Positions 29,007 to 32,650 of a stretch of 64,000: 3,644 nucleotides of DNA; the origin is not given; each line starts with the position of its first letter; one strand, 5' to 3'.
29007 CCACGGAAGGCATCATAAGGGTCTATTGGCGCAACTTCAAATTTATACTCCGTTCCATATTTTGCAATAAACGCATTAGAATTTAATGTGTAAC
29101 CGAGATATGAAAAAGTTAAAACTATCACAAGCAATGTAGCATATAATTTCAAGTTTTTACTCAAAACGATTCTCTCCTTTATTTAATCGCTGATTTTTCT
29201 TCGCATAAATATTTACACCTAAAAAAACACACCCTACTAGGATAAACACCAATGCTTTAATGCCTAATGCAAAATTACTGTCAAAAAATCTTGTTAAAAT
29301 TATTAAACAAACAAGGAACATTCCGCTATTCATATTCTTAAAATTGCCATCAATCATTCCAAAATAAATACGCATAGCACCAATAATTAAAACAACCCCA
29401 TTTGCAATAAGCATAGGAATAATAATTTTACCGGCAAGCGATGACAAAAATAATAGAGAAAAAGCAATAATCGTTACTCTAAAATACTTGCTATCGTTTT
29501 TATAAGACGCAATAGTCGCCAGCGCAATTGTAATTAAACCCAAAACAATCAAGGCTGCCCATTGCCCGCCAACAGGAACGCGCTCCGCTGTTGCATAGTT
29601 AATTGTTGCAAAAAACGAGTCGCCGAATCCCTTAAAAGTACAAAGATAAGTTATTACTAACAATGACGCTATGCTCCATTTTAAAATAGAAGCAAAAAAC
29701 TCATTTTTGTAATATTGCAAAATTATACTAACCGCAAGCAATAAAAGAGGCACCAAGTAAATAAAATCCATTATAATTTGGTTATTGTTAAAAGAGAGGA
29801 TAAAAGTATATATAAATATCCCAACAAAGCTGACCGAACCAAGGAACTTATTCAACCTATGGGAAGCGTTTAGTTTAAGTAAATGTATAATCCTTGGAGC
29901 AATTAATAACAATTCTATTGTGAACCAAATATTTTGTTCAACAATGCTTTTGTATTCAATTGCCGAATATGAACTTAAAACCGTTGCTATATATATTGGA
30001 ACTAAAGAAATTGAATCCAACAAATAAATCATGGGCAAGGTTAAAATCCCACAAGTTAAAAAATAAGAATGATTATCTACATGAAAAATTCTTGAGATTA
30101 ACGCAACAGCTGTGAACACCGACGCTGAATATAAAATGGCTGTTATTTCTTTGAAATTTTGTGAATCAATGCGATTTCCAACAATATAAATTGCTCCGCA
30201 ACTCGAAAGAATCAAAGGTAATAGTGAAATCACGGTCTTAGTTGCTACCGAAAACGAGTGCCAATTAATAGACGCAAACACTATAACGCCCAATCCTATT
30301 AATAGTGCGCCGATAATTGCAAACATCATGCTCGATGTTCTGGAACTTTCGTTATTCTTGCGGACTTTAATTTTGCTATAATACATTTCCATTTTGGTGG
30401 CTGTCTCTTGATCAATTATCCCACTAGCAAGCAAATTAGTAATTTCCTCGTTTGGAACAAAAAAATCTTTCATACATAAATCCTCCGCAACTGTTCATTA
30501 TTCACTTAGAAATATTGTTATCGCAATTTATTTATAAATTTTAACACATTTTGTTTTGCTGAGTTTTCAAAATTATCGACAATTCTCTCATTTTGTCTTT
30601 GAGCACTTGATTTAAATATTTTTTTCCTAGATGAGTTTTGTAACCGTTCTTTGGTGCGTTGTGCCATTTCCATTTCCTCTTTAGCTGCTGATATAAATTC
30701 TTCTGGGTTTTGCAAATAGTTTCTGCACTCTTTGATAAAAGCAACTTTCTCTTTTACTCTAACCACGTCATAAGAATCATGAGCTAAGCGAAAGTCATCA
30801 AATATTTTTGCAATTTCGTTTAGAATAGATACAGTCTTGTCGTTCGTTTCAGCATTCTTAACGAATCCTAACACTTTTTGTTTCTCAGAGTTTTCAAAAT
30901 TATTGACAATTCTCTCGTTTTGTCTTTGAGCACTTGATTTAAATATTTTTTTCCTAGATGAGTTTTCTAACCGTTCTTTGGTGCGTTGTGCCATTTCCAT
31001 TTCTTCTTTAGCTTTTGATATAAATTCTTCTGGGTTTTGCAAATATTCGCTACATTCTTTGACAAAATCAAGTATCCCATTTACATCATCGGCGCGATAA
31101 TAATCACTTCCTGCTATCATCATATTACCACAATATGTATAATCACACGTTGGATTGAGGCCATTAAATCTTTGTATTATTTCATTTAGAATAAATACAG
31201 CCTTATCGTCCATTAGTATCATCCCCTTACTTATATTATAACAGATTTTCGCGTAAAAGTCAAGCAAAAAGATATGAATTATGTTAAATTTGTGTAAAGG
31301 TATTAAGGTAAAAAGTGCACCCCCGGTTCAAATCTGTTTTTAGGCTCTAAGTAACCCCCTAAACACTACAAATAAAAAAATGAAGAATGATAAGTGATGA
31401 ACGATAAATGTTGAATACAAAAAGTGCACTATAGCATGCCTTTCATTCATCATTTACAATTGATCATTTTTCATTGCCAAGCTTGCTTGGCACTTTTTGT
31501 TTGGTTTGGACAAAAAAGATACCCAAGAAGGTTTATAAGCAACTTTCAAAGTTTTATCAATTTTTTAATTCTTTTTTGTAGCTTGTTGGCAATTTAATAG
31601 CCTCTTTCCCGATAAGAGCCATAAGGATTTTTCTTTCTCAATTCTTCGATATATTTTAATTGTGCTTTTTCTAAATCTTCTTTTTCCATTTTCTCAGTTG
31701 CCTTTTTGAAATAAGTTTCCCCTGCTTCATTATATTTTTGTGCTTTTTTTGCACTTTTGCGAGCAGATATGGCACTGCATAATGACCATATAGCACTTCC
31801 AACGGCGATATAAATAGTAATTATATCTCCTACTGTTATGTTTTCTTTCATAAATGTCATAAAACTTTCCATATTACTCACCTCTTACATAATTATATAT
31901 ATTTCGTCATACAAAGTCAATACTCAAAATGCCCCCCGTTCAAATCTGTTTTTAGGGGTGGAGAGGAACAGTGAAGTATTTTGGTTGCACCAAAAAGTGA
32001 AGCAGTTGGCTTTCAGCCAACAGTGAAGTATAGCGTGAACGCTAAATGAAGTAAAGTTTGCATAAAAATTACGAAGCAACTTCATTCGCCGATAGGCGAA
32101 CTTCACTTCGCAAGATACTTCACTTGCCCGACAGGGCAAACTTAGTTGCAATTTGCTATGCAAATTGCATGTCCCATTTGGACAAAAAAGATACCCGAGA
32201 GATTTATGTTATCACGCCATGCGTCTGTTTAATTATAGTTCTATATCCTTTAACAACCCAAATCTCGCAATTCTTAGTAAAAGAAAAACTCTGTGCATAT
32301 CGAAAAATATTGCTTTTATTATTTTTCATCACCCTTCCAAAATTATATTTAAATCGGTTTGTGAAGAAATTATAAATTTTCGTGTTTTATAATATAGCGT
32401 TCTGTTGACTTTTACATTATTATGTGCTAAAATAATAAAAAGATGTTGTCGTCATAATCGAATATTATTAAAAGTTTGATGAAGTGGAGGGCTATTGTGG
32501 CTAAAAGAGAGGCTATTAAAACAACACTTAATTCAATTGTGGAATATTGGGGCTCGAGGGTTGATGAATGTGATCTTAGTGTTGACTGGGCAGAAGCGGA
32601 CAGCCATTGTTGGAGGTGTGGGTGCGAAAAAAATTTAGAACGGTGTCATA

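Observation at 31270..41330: Array of defence-like gene cassettes, each carrying its own copy of one ~46-bp promoter+RBS module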

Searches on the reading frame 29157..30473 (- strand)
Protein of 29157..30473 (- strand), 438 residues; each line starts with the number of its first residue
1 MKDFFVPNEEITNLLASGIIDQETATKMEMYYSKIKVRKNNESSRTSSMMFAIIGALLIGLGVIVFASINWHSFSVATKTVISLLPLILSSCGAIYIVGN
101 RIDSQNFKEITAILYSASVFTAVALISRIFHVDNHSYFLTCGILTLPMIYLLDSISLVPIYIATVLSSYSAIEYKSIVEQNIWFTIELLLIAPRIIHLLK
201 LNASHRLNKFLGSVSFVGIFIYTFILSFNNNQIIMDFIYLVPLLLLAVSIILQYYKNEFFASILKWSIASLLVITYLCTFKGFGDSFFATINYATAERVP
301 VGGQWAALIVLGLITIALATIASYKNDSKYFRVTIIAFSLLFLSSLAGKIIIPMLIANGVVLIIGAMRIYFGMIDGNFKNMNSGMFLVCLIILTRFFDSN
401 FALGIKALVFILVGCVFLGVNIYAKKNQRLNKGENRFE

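Call 11: search_protein_families(library=pfam, proteins=[window:29157-30473:-], max_evalue=0.01)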
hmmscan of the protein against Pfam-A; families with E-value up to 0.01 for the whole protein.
window:29157-30473:- (438 aa): 1 family
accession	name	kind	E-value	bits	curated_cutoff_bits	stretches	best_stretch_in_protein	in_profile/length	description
PF09925.14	DUF2157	-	2.7e-23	82.7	32.4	1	15-155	4-143/146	Predicted membrane protein (DUF2157)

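Call 21: find_encoding_contigs(protein=window:29157-30473:-, flank=10000, max_places=10)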
Protein window:29157-30473:- (438 aa): 1 contig read that carries it; 1 place shown.
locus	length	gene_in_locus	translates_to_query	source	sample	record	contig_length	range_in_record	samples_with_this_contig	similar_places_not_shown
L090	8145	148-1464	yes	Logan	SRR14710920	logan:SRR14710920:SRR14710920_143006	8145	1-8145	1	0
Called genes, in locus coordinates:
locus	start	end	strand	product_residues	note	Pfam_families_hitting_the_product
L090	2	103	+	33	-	?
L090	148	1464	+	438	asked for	PF09925:DUF2157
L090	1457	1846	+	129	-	PF14345:GDYXXLXY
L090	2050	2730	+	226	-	-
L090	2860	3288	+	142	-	-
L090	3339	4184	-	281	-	-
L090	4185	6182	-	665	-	PF00226:DnaJ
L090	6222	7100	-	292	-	PF00092:VWA (faint)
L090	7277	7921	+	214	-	-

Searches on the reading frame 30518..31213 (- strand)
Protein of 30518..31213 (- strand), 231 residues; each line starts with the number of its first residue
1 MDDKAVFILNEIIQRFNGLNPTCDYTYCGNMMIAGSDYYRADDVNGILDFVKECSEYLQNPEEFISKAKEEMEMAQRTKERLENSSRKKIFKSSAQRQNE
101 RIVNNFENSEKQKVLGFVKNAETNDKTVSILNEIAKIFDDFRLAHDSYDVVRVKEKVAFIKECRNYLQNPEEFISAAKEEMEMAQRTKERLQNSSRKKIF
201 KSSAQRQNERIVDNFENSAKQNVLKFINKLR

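Call 11: search_protein_families(library=pfam, proteins=[window:30518-31213:-], max_evalue=0.01)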
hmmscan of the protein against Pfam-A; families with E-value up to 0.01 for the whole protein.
window:30518-31213:- (231 aa): 4 families
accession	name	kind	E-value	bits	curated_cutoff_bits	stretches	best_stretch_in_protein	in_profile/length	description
PF25554.1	PTS_EIIB_BC_N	-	9.7e-08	32.5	27.4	0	31-71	44-84/88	PTS system fructose specific EIIB'BC N-terminal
PF10057.14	MpsC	-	0.002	18.6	23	0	162-215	40-93/111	Na+-translocating membrane potential-generating system (MpsC)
PF00266.25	Aminotran_5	-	0.0034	16.9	21.5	0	171-229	271-330/371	Aminotransferase class-V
PF08354.15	Fas1-AflB-like_hel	-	0.0097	15.3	25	0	78-206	210-329/353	Fatty acid synthase subunit beta/Fas1-like, helical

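Call 12: search_protein_families(library=padloc, proteins=[window:30518-31213:-], max_evalue=0.01)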
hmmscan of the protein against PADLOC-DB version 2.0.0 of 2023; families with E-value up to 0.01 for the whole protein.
window:30518-31213:- (231 aa): 0 families

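Call 37: search_protein_families(library=ncbifam, proteins=[window:30518-31213:-], max_evalue=0.01)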
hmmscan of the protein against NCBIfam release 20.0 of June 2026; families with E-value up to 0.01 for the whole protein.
window:30518-31213:- (231 aa): 1 family
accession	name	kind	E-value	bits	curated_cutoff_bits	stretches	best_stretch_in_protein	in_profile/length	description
TIGR03623.1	TIGR03623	subfamily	0.0019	16.5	299.6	0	175-210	510-544/876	probable DNA repair protein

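Call 38: search_protein_families(library=phrogs, proteins=[window:30518-31213:-], max_evalue=0.001)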
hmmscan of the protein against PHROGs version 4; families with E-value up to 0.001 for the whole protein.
window:30518-31213:- (231 aa): 1 family
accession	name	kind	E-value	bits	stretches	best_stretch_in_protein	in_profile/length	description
phrog_26723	-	unknown function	1.7e-05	26.1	0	123-193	18-88/91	-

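Call 94: find_encoding_contigs(protein=window:30518-31213:-, flank=10000, max_places=10)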
Protein window:30518-31213:- (231 aa): no gene with exactly this product is on record in the collection.

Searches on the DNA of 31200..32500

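Call 34: search_rna_families(source=window, start=31200, end=32500, threshold=evalue, max_evalue=5, show_alignments=2)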
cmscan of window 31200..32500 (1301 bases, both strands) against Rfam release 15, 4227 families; matches with E-value up to 5: 2.
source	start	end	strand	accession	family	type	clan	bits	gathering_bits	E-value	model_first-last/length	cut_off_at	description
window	32074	32148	-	RF01706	Gut-1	Gene; sRNA;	-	49.5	50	1.9e-08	1-77/77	no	Gut-1 RNA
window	32018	32044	+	RF00173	Hairpin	Gene; ribozyme;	-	17.1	65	2.5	1-52/52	no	Hairpin ribozyme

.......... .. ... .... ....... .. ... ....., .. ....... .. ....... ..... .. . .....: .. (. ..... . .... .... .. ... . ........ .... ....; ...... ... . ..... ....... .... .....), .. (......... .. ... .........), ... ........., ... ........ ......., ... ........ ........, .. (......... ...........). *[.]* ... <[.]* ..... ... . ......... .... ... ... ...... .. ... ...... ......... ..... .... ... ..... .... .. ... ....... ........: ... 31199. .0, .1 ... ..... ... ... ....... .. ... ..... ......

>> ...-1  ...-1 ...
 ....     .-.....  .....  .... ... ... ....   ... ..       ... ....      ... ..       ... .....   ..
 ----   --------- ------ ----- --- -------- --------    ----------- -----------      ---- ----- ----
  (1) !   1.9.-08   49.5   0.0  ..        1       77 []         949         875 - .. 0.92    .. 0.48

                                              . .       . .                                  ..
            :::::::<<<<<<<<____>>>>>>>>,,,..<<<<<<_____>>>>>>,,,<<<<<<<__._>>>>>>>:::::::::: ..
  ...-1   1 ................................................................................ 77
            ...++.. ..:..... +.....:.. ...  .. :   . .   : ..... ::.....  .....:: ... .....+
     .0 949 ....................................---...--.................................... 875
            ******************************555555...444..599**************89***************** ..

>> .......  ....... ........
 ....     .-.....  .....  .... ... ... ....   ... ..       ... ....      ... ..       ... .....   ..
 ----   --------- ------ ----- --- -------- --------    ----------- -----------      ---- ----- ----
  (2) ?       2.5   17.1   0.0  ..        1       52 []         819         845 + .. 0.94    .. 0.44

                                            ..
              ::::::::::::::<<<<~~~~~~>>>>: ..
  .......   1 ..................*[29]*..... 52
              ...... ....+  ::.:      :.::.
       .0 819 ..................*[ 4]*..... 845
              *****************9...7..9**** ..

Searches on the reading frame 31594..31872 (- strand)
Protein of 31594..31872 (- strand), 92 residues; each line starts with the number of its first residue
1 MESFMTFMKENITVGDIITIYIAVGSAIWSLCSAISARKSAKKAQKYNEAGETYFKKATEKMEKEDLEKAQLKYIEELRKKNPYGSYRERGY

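Call 11: search_protein_families(library=pfam, proteins=[window:31594-31872:-], max_evalue=0.01)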
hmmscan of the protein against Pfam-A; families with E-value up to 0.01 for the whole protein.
window:31594-31872:- (92 aa): 0 families

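Call 12: search_protein_families(library=padloc, proteins=[window:31594-31872:-], max_evalue=0.01)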
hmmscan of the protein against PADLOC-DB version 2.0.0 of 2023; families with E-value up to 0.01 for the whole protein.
window:31594-31872:- (92 aa): 0 families

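Call 37: search_protein_families(library=ncbifam, proteins=[window:31594-31872:-], max_evalue=0.01)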
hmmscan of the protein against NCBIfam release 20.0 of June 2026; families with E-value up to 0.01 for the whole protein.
window:31594-31872:- (92 aa): 1 family
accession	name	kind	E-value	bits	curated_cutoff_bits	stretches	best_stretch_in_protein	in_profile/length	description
TIGR03302.1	OM_YfiO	subfamily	4.6e-05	23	81.4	1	22-90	7-71/239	outer membrane protein assembly factor BamD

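Call 38: search_protein_families(library=phrogs, proteins=[window:31594-31872:-], max_evalue=0.001)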
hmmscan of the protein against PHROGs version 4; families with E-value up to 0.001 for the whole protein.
window:31594-31872:- (92 aa): 0 families

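Call 93: find_encoding_contigs(protein=window:31594-31872:-, flank=10000, max_places=10)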
Protein window:31594-31872:- (92 aa): no gene with exactly this product is on record in the collection.

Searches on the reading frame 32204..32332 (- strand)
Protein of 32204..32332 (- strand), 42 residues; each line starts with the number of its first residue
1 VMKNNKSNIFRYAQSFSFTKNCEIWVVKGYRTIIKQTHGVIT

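Call 28: search_protein_families(library=pfam, proteins=[window:32204-32332:-], max_evalue=0.01)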
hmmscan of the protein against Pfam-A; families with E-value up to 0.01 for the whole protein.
window:32204-32332:- (42 aa): 0 families
